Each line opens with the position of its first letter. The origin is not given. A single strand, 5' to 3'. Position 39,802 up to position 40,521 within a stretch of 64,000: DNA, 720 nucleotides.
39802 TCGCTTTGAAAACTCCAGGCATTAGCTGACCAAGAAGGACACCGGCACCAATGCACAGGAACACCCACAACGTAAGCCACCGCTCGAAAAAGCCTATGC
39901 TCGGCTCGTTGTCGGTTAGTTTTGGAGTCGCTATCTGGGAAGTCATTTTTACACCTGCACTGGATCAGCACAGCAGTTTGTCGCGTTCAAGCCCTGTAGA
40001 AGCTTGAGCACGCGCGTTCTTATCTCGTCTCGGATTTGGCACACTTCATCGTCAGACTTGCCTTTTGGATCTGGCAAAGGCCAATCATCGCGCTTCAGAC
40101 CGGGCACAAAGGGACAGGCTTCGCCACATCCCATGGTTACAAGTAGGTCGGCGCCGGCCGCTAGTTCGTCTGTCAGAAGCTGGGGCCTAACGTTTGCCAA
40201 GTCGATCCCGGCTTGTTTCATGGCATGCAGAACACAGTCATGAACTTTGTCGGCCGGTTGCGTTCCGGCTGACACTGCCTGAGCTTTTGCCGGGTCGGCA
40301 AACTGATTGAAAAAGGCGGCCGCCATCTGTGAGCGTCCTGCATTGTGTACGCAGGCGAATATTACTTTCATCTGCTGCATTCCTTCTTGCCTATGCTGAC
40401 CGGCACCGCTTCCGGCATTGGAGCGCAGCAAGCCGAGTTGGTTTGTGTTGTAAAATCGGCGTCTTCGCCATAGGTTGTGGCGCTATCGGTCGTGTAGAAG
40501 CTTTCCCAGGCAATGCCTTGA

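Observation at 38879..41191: ars operon (arsR, ArsI-like VOC, LMW-PTP arsC, acr3) in which three different proteins end in a similar vicinal-cysteine CCA(D/P) tail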

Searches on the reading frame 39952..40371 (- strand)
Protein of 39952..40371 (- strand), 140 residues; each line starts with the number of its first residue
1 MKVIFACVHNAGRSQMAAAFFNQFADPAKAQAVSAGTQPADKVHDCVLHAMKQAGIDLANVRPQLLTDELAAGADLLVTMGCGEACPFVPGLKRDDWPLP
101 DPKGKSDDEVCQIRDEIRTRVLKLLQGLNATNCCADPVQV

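Call 3: search_protein_families(library=pfam, proteins=[window:39952-40371:-])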
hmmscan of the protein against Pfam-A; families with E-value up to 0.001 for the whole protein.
seq(140 aa): 1 family
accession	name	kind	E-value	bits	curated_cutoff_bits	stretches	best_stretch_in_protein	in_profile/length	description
PF01451.26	LMWPc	-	6.7e-20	72.2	23.2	1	3-125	1-144/144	Low molecular weight phosphotyrosine protein phosphatase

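Call 4: search_protein_families(library=ncbifam, proteins=[window:39952-40371:-])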
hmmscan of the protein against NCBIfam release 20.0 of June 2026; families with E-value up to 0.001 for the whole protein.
seq(140 aa): 3 families
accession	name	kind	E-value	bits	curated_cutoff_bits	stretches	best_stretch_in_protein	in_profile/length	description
NF010053.0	PRK13530.1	subfamily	3.4e-16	59.8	215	1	3-123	6-127/133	arsenate reductase (thioredoxin)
TIGR02689.1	ars_reduc_gluta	equivalog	1.2e-15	57.8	157.6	1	2-124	2-125/126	arsenate reductase, glutathione/glutaredoxin type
TIGR02691.1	arsC_pI258_fam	equivalog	1.6e-14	54.3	174.3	1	4-123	2-128/129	arsenate reductase (thioredoxin)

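Call 7: search_solved_structures(query=window:39952-40371:-, show_alignments=4)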
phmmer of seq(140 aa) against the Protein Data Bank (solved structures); distinct sequences matched with E-value up to 0.001: 19.
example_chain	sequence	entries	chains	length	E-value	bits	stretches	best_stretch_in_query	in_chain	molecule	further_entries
3t38_A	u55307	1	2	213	4.5e-29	104.5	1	2-128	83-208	Arsenate Reductase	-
1lju_A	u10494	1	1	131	1.2e-13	54.5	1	3-123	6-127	arsenate reductase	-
1y1l_A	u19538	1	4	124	1.6e-13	54.1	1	2-125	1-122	arsenate reductase (arsC)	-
2cd7_A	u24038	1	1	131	2.3e-13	53.6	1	3-123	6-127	PROTEIN ARSC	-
1ljl_A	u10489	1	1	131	3.2e-13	53.1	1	3-123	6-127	arsenate reductase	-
3rh0_A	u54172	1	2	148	1.6e-12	50.8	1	2-127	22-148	ARSENATE REDUCTASE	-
1rxe_A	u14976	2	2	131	2.6e-12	50.2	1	3-123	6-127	Arsenate reductase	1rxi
1jf8_A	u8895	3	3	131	2.6e-12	50.2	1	3-123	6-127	arsenate reductase | Protein arsC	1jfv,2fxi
1jl3_A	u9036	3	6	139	2.8e-12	50.1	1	3-121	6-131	ARSENATE REDUCTASE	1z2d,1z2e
1lk0_A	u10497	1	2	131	5.2e-12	49.2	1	3-123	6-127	arsenate reductase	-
2ipa_B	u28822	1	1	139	4.2e-11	46.3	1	4-121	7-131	Protein arsC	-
2l17_A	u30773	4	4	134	1.2e-10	44.8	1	2-126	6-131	Arsenate reductase | Glutaredoxin arsenate reductase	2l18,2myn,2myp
2l19_A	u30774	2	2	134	2.4e-10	43.8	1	2-126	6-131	Arsenate reductase | Glutaredoxin arsenate reductase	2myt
2myu_A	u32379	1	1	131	6.5e-10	42.4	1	2-126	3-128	Glutaredoxin arsenate reductase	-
8p5n_A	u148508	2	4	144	1.6e-05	28.2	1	2-121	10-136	Low molecular weight phosphatase family protein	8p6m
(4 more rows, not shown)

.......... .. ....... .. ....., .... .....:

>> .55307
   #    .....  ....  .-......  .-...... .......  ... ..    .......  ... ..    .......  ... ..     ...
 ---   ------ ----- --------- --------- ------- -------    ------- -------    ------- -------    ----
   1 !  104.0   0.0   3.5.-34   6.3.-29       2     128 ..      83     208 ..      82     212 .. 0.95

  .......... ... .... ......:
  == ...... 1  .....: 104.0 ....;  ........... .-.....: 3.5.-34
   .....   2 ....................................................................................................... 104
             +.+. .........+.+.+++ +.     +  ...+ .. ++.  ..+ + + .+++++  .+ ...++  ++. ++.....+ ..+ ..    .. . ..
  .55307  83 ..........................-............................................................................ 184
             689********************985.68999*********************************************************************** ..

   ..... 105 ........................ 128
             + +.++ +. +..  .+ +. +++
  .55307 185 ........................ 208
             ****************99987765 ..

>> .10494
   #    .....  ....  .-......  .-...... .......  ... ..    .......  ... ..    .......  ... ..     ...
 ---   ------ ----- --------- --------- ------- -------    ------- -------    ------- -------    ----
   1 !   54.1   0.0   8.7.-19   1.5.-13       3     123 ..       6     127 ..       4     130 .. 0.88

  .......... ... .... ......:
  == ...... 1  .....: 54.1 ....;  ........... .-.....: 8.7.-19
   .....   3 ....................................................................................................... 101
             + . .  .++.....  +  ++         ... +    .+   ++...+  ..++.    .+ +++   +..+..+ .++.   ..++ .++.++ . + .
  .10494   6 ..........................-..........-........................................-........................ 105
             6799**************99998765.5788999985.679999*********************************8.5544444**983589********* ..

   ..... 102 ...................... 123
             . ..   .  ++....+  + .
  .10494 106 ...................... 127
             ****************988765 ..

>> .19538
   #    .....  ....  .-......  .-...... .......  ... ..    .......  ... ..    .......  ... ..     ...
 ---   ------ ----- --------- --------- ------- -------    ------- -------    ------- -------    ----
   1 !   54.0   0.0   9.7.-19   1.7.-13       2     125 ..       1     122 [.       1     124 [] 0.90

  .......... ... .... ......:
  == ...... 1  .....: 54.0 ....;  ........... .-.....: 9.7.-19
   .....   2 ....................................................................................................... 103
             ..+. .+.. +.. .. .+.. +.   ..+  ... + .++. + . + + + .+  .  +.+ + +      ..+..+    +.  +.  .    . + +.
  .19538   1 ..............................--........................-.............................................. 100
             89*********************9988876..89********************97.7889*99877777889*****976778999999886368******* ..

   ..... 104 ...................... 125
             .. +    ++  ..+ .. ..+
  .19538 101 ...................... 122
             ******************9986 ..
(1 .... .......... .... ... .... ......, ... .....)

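Call 9: find_homologous_proteins(query=window:39952-40371:-)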
Query seq(140 aa) (140 aa): 8000 proteins with E <= 0.001 among 8000 candidates; the best 120 are listed.
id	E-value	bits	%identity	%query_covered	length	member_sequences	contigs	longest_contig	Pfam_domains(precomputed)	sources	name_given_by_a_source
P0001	1.7e-89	315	100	100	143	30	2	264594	PF01451.28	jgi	jgi:arsenate reductase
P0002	8.3e-82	290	93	100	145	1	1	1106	PF01451.28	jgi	jgi:arsenate reductase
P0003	9.9e-80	283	89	100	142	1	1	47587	PF01451.28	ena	-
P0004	2.2e-79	282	88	99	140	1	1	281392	PF01451.28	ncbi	-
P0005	3.0e-79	282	89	97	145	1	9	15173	PF01451.28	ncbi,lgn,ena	-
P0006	1.3e-75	270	91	95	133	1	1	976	PF01451.28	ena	-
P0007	8.6e-75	267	85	97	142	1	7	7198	PF01451.28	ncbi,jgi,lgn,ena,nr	ncbi:MAG: arsenate reductase ArsC [Candidatus Melainabacteria bacterium]|nr:arsenate reductase ArsC 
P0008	9.0e-75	267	88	96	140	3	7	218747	PF01451.28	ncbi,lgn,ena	-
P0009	1.5e-74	266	85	99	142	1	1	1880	PF01451.28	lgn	-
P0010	2.9e-74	266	87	96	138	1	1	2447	PF01451.28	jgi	-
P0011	4.5e-74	265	83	100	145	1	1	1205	PF01451.28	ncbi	-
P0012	4.4e-73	262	84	96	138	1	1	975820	PF01451.28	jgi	-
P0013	2.3e-72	259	83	96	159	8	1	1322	PF01451.28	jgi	jgi:arsenate reductase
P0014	4.1e-72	259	83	100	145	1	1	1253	PF01451.28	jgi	-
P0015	4.3e-72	258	84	96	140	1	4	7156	PF01451.28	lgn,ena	-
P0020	1.3e-70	254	83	96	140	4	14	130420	PF01451.28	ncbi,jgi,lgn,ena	jgi:arsenate reductase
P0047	2.4e-66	240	78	96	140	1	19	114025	PF01451.28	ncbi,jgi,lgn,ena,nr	ncbi:MAG: arsenate reductase ArsC [Candidatus Melainabacteria bacterium]|jgi:protein-tyrosine-phosph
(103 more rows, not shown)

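Call 27: find_related_loci(query=A1, collection=genome_contigs, flank=4000)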
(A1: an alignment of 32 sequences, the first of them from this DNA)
Query A1 (140 aa) in genome_contigs; peptide patterns used: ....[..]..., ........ (x = any residue, [..] = any of these).
600 stretches matched a pattern (row limit reached: there are more); 572 encode a relative of the query (tblastn E <= 1e-3); the best 80 are kept; 80 distinct loci.
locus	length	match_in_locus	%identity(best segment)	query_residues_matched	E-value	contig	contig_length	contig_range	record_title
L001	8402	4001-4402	81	1-134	6e-71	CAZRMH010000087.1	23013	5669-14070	MAG TPA_asm: uncultured Candidatus Obscuribacterales bacterium isolate SRP287051_co1_22 genome assembly, contig: NODE_32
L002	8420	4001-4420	66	1-140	9e-64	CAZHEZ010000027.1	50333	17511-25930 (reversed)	MAG TPA_asm: uncultured Candidatus Obscuribacterales bacterium isolate binchicken_co54_379 genome assembly, contig: NODE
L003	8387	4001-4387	68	1-129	3e-60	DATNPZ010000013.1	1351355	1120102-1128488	MAG TPA_asm: Drouetiella sp. isolate SMAG_U16494 k141_20890, whole genome shotgun sequence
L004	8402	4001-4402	66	2-135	4e-58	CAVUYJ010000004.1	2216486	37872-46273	MAG: uncultured Acidobacteriaceae bacterium isolate MFD05705.bin.1.33 genome assembly, contig: contig_2136, whole genome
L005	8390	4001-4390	68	1-130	7e-58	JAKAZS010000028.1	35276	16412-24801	MAG: bacterium isolate ZJ1.bin59 NODE_1378_length_35276_cov_1.676321, whole genome shotgun sequence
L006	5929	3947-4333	68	2-130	7e-58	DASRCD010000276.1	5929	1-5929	MAG TPA_asm: Candidatus Angelobacter sp. isolate SMAG_U9944 k141_440799, whole genome shotgun sequence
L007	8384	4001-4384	68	2-129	9e-58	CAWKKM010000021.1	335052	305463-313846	MAG: uncultured Acidobacteriaceae bacterium isolate MFD06714.bin.3.179 genome assembly, contig: contig_38451, whole geno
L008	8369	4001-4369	71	3-125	5e-57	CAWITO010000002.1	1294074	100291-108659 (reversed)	MAG: uncultured Acidobacteriaceae bacterium isolate MFD09671.bin.1.43 genome assembly, contig: contig_14626, whole genom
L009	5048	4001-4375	71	2-126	3e-57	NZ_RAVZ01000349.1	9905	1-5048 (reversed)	Corallococcus terminator strain CA054A NODE_349_9905_cov_29.6162, whole genome shotgun sequence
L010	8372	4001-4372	70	3-126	2e-57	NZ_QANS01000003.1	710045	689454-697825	Stenotrophobium rhamnosiphilum strain GT1R17 scaffold4, whole genome shotgun sequence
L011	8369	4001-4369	72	3-125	8e-57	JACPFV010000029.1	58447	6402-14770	MAG: Gammaproteobacteria bacterium isolate NC_groundwater_370_Ag_B-0.1um_69_14 GD18-4_B1_scaffold_597924, whole genome s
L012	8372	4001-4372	68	2-125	9e-57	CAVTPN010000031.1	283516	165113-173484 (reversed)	MAG: uncultured Acidobacteriaceae bacterium isolate MFD00731.bin.2.120 genome assembly, contig: contig_90800, whole geno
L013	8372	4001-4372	71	3-126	1e-56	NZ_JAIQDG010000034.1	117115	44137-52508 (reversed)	Myxococcus sp. RHSTA-1-4 NODE_34_length_117115_cov_165.179104, whole genome shotgun sequence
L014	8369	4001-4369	67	3-125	6e-56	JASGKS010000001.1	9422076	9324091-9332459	MAG: Archangium sp. isolate 5N606 JMF-2111-06-0005.ont.bin.606_0, whole genome shotgun sequence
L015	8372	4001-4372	69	3-126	3e-56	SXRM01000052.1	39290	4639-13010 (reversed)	MAG: Proteobacteria bacterium isolate F1-140-MAGs058 F1-140__c58964, whole genome shotgun sequence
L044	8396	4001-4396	63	1-132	4e-54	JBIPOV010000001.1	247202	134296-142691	MAG: Candidatus Obscuribacteraceae bacterium isolate ME2014-09-24_3300034019_group5_bin156 Rohwer_bin1402_scaffold_6_c1,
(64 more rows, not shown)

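Call 30: find_related_loci(query=window:39952-40371:-, collection=metagenome_contigs, flank=3000)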
Query seq(140 aa) (140 aa) in metagenome_contigs; peptide patterns used: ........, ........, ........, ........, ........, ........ (x = any residue, [..] = any of these).
600 stretches matched a pattern (row limit reached: there are more); 567 encode a relative of the query (tblastn E <= 1e-3); the best 80 are kept; 80 distinct loci.
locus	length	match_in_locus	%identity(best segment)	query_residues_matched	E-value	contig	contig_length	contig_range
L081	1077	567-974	89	1-136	4e-90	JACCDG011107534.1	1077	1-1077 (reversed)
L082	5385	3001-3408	85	1-136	5e-78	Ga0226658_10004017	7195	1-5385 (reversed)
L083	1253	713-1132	83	1-140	5e-82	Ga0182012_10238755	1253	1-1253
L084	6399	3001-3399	74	2-134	6e-67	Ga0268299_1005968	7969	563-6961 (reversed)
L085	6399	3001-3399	74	2-134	2e-65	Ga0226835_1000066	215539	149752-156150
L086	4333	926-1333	69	3-138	3e-62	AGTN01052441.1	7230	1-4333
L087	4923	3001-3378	72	1-126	3e-60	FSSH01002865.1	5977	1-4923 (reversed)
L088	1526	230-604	72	2-126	1e-62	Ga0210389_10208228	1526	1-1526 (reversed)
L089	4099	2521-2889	72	3-125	8e-59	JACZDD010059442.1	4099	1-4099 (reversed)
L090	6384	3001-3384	70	4-129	2e-58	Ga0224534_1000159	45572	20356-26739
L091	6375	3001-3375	70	2-126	2e-58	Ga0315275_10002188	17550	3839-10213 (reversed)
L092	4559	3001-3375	71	1-125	8e-58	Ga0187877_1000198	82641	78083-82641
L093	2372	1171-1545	71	1-125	2e-58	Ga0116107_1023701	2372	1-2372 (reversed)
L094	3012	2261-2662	69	1-132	4e-58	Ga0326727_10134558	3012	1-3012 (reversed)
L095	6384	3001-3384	68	2-129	2e-57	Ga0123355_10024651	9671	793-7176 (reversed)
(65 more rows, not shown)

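Call 45: find_encoding_contigs(protein=P0001, flank=6000, max_places=4)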
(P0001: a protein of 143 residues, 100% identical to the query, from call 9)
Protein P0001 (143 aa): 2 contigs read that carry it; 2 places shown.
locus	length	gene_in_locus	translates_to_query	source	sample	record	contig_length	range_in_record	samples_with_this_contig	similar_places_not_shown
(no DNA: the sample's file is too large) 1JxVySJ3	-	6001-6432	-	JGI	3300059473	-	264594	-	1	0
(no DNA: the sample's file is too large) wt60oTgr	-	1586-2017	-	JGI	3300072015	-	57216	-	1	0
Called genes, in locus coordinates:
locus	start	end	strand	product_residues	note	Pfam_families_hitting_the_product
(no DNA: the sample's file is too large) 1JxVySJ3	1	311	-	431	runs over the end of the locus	PF02470:MlaD, PF06103:DUF948 (faint)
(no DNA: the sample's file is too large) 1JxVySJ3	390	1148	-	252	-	PF00005:ABC_tran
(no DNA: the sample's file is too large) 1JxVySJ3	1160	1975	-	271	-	PF02405:MlaE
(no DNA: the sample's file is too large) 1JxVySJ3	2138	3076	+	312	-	PF02163:Peptidase_M50 (faint)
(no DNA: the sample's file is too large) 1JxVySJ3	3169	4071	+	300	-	-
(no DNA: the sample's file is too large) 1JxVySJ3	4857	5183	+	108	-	-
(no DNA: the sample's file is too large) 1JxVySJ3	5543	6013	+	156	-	PF00903:Glyoxalase (weak)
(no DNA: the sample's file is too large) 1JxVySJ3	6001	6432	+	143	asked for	PF01451:LMWPc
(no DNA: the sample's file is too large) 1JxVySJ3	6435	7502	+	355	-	PF01758:SBF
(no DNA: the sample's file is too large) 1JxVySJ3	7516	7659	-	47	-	-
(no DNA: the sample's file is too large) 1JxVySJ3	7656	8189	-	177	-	PF00589:Phage_integrase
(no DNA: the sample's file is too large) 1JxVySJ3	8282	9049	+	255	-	PF03050:DDE_Tnp_IS66 (weak), PF00665:rve (faint), PF13610:DDE_Tnp_IS240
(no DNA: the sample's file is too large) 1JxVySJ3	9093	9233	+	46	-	-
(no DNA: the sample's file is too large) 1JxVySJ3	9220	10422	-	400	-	PF14903:WG_beta_rep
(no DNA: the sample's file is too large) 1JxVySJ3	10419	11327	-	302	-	-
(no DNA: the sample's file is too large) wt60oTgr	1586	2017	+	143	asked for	PF01451:LMWPc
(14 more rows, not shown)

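Call 46: find_encoding_contigs(protein=P0004, flank=3000, max_places=1)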
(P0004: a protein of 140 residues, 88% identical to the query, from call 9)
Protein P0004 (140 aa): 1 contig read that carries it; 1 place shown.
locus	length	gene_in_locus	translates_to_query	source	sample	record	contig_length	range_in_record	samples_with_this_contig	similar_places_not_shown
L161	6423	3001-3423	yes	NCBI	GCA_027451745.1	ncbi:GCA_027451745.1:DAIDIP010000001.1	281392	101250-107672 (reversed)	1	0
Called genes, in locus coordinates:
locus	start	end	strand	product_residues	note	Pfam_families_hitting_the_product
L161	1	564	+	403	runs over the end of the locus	PF07690:MFS_1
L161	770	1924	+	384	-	-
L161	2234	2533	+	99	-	PF12840:HTH_20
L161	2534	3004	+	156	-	PF00903:Glyoxalase, PF13669:Glyoxalase_4 (faint)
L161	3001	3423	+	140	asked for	PF01451:LMWPc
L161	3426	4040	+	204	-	-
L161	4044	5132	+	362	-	PF01758:SBF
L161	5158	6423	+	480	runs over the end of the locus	-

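Call 47: find_encoding_contigs(protein=P0012, flank=3000, max_places=1)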
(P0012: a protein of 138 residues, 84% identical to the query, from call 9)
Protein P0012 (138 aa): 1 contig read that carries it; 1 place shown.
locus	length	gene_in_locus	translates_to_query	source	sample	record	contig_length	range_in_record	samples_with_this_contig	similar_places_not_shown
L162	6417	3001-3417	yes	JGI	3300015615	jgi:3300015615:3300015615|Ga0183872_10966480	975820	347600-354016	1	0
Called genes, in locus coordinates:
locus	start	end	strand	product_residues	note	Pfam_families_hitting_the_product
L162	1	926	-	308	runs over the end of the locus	PF18159:S_4TM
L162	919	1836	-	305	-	PF18144:SMODS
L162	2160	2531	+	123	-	PF01022:HTH_5 (weak), PF12840:HTH_20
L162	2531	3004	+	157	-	PF00903:Glyoxalase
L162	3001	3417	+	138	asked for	PF01451:LMWPc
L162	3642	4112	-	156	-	PF01816:LRV (faint)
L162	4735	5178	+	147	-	PF00011:HSP20, PF17886:ArsA_HSP20 (weak)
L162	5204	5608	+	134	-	PF00011:HSP20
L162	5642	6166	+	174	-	PF00011:HSP20, PF17886:ArsA_HSP20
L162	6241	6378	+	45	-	-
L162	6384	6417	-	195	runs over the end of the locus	PF00440:TetR_N, PF16925:TetR_C_13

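Call 48: find_encoding_contigs(protein=P0020, flank=3000, max_places=1)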
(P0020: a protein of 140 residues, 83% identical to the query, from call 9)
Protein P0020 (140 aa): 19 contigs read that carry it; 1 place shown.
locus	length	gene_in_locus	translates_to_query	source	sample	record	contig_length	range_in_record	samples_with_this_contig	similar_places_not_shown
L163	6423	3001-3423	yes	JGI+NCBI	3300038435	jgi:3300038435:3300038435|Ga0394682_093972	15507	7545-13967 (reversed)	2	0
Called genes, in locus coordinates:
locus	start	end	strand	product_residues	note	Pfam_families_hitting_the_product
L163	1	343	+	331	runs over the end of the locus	PF12728:HTH_17 (weak)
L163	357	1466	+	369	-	PF18144:SMODS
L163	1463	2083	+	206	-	PF18186:SLATT_4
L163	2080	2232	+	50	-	-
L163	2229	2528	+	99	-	PF12840:HTH_20, PF01022:HTH_5 (weak)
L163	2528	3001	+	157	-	PF00903:Glyoxalase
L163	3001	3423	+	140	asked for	PF01451:LMWPc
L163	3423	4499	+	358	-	PF13593:SBF_like, PF01758:SBF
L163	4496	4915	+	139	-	-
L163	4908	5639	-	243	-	PF00665:rve (faint), PF03050:DDE_Tnp_IS66 (weak), PF13610:DDE_Tnp_IS240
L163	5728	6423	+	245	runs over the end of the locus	PF00589:Phage_integrase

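Call 49: find_encoding_contigs(protein=P0047, flank=3000, max_places=1)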
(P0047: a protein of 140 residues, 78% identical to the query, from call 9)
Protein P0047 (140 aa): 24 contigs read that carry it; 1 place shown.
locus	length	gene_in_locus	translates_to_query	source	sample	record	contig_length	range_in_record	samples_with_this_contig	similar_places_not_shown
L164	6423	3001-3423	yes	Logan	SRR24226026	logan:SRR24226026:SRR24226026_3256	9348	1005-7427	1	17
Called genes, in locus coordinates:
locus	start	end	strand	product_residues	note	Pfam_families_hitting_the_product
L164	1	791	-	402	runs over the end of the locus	PF01551:Peptidase_M23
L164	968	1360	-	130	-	-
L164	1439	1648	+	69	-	-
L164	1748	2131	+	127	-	PF25212:HVO_A0114 (weak), PF01022:HTH_5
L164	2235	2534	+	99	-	PF12840:HTH_20, PF01022:HTH_5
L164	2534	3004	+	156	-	PF00903:Glyoxalase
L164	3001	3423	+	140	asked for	PF01451:LMWPc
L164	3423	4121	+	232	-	-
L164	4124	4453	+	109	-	PF02694:UPF0060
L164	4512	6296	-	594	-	PF22548:AEP-TOTE (weak)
